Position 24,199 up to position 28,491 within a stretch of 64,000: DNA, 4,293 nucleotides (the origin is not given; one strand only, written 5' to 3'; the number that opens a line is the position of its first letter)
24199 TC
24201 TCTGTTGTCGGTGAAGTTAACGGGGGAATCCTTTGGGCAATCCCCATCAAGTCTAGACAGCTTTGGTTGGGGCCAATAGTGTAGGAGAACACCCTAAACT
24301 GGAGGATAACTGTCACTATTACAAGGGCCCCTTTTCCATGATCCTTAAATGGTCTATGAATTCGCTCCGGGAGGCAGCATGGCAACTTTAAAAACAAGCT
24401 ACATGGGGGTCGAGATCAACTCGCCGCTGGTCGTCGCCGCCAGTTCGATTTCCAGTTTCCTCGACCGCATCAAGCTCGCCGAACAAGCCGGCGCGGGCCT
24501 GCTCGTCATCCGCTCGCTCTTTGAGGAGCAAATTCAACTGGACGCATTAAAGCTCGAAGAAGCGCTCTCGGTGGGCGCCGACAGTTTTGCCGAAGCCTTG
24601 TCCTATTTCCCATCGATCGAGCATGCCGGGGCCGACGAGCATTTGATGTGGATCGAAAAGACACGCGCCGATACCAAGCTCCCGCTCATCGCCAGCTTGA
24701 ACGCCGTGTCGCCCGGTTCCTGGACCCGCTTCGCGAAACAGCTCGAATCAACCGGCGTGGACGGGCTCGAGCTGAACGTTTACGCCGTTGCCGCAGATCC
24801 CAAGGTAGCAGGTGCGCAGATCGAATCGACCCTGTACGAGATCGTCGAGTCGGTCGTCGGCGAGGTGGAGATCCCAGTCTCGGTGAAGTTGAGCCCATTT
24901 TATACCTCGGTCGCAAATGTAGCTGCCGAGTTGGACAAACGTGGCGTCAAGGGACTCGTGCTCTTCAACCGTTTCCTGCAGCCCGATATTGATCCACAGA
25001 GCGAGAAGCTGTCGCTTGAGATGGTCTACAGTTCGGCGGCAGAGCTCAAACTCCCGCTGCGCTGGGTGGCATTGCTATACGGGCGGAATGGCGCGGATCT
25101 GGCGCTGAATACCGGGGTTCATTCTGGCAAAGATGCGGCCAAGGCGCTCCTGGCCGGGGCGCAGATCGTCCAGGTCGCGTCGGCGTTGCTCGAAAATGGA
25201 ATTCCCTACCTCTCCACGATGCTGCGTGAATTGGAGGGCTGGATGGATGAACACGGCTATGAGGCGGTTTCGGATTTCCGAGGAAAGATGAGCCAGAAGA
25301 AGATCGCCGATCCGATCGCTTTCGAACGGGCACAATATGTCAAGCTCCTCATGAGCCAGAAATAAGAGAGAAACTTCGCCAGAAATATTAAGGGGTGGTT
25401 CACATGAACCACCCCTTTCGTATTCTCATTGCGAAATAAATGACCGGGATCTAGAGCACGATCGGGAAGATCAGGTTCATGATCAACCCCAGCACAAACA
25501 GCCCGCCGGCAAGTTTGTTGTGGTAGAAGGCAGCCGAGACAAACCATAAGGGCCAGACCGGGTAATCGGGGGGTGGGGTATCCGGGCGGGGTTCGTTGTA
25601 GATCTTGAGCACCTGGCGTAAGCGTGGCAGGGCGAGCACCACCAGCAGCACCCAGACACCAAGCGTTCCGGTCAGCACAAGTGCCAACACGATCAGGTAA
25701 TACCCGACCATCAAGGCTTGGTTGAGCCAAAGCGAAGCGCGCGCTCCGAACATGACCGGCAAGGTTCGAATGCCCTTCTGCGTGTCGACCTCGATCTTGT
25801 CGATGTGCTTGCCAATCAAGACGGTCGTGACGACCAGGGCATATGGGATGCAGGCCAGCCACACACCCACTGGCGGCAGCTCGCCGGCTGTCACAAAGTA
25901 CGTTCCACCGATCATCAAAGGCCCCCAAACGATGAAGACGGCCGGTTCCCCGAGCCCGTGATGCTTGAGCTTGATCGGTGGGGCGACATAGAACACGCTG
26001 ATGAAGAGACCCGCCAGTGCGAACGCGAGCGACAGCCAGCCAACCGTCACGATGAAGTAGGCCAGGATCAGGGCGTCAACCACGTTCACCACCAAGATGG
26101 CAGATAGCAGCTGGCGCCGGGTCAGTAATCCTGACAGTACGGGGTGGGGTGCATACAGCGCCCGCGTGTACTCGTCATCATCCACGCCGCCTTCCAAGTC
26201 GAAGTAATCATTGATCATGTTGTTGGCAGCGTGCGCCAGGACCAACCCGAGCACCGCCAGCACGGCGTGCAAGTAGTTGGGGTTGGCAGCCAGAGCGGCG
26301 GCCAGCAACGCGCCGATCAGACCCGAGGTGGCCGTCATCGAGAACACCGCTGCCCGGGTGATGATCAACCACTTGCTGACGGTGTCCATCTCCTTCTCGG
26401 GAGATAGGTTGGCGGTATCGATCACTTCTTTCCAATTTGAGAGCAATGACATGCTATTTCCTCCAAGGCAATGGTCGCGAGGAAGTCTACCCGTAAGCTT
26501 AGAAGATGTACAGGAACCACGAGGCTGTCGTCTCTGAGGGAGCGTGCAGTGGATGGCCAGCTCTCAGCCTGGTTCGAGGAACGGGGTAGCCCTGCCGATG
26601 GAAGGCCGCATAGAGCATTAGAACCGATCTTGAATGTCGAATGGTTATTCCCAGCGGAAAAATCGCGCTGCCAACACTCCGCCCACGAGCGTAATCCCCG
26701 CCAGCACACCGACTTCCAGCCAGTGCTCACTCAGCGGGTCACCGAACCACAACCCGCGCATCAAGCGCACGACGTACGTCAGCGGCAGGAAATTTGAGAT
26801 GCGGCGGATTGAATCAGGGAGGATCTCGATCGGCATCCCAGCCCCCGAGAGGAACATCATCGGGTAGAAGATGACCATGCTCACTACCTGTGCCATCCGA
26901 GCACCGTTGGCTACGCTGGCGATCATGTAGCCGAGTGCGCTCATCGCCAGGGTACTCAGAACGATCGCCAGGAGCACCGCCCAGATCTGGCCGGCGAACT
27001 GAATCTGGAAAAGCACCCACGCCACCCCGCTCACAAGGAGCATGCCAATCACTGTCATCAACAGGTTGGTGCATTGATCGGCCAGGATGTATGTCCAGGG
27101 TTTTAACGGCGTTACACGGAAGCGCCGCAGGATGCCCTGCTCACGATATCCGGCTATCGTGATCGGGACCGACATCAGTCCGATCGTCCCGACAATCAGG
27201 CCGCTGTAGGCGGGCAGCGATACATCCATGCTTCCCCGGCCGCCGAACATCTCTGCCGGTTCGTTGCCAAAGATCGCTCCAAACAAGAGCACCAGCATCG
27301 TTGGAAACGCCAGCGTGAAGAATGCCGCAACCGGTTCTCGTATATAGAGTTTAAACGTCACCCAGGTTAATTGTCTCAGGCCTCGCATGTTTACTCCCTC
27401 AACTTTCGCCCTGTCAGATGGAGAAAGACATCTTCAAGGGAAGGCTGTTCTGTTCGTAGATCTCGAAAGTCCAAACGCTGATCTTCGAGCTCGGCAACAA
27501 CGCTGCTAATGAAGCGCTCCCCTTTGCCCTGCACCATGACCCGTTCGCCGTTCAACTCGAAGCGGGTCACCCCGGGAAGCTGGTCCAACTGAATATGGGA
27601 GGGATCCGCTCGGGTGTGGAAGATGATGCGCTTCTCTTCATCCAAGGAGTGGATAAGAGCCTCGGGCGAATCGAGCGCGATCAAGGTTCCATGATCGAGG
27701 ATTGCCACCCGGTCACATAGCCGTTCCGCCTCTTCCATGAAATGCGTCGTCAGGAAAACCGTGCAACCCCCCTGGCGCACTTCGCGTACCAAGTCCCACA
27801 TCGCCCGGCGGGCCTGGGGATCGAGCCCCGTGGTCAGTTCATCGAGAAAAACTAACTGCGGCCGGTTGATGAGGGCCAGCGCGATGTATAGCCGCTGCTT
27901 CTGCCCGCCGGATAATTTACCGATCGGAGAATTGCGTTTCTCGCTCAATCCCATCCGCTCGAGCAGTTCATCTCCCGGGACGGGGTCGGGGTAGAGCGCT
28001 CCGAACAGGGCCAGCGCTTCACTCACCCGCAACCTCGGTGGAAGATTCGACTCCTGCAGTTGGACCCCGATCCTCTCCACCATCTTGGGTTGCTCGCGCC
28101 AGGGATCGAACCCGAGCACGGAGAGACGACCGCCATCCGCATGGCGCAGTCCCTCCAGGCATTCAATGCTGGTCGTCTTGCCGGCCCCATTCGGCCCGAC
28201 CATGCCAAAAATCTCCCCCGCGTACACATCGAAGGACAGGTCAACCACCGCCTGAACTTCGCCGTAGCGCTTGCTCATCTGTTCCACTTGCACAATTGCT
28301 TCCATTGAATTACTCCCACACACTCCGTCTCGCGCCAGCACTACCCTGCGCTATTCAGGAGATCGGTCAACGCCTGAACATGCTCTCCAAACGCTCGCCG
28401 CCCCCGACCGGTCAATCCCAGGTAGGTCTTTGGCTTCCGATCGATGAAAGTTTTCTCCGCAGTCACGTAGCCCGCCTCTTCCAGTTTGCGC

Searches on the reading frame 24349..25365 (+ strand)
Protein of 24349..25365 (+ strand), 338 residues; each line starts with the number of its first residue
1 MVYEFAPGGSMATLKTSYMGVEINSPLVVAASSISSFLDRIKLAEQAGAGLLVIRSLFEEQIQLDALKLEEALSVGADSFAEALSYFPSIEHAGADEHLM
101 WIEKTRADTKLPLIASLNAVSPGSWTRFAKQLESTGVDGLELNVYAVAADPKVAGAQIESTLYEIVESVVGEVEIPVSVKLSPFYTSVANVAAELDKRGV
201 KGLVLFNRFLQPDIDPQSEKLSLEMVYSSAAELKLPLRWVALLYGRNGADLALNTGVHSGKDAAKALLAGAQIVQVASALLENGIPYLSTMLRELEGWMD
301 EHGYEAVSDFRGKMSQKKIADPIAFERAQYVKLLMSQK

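Call 45: search_protein_families(library=pfam, proteins=[window:24349-25365:+], max_evalue=0.00001)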
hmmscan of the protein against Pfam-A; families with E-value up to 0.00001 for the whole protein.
window:24349-25365:+ (338 aa): 1 family
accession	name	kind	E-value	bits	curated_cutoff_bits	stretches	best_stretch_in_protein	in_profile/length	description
PF01180.27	DHO_dh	-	5.3e-12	46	27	1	93-297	74-289/291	Dihydroorotate dehydrogenase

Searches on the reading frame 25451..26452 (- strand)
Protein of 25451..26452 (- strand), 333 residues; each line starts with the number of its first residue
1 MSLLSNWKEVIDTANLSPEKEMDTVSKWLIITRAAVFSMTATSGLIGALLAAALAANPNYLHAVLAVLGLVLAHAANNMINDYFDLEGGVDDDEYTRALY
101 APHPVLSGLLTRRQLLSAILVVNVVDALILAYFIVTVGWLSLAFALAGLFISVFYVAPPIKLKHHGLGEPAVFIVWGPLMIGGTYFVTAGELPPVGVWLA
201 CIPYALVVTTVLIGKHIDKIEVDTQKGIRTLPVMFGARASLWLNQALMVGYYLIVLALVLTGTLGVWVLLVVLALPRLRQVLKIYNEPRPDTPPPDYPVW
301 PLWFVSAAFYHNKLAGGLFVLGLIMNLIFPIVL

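Call 45: search_protein_families(library=pfam, proteins=[window:25451-26452:-], max_evalue=0.00001)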
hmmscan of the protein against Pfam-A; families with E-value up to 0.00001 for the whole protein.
window:25451-26452:- (333 aa): 1 family
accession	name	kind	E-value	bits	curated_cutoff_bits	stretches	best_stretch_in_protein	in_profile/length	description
PF01040.23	UbiA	-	1.1e-31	110.5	34.2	1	46-284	7-232/250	UbiA prenyltransferase family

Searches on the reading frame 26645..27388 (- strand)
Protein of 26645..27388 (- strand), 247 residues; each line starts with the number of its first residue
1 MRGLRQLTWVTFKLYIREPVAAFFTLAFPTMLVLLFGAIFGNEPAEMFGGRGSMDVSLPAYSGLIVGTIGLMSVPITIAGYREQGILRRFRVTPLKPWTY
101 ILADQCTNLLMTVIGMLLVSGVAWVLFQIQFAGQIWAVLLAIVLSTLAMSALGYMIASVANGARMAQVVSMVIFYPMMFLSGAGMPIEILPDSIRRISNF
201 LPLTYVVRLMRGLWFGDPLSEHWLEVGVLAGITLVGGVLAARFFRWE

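Call 45: search_protein_families(library=pfam, proteins=[window:26645-27388:-], max_evalue=0.00001)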
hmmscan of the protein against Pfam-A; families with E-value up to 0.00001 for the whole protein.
window:26645-27388:- (247 aa): 2 families
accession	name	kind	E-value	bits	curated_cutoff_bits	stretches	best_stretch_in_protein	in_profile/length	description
PF01061.29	ABC2_membrane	-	1.7e-30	106.6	26.9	1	4-213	3-209/211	ABC-2 type transporter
PF12698.13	ABC2_membrane_3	-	8.4e-24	84.7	31.6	1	61-241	167-346/347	ABC-2 family transporter protein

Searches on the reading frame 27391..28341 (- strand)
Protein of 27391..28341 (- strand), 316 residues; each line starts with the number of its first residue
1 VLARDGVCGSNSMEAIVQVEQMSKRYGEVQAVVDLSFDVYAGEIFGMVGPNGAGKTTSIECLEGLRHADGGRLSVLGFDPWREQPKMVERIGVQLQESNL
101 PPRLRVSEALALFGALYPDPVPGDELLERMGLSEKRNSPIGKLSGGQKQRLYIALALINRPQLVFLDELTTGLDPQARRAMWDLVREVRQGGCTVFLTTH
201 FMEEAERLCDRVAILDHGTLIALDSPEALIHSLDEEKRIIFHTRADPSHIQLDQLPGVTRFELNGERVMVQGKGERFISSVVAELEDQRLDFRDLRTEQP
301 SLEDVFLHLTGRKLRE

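Call 45: search_protein_families(library=pfam, proteins=[window:27391-28341:-], max_evalue=0.00001)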
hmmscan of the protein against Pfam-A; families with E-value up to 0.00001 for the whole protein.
window:27391-28341:- (316 aa): 3 families
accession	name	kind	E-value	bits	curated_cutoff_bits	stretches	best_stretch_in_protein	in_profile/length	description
PF00005.33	ABC_tran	-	1.1e-26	94.5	25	1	34-170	3-136/137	ABC transporter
PF13304.12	AAA_21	-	1.8e-14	55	27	1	137-200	232-298/304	AAA domain, putative AbiEii toxin, Type IV TA system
PF02463.25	SMC_N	-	4e-06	26.9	40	0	127-206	127-206/220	RecF/RecN/SMC N terminal domain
